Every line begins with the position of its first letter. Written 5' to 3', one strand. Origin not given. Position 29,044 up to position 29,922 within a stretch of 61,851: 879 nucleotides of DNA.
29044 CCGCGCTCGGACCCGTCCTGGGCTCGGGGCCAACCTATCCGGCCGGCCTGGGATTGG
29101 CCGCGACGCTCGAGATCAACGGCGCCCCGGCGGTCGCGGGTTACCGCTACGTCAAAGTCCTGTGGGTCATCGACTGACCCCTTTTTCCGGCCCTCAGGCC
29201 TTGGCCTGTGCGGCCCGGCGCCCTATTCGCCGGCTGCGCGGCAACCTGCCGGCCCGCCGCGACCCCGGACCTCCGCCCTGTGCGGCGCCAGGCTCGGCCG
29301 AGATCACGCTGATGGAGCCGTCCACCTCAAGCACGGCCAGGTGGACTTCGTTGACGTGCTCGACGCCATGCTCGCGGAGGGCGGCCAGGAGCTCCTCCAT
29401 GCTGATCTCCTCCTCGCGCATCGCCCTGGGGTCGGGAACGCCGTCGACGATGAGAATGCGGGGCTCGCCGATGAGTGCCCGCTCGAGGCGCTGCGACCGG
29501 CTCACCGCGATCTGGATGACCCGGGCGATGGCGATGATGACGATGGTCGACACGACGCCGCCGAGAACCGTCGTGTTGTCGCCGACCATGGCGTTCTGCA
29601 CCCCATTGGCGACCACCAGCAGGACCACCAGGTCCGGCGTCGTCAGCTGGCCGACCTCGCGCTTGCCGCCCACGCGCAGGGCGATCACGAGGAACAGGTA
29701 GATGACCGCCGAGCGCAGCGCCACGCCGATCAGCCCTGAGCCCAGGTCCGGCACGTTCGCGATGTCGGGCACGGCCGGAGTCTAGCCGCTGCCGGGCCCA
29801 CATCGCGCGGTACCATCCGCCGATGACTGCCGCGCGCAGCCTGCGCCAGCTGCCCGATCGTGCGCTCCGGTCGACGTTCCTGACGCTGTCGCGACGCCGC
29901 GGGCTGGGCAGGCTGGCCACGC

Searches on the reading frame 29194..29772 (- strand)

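Call 46: search_protein_families(library=pfam, proteins=[window:29194-29772:-], max_evalue=0.00001)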
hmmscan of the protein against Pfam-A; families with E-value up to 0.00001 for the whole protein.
window:29194-29772:- (192 aa): 1 family
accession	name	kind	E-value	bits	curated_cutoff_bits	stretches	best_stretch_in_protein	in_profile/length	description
PF04239.17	DUF421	-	1.6e-14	53.9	23.6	1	92-159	2-69/129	YetF C-terminal domain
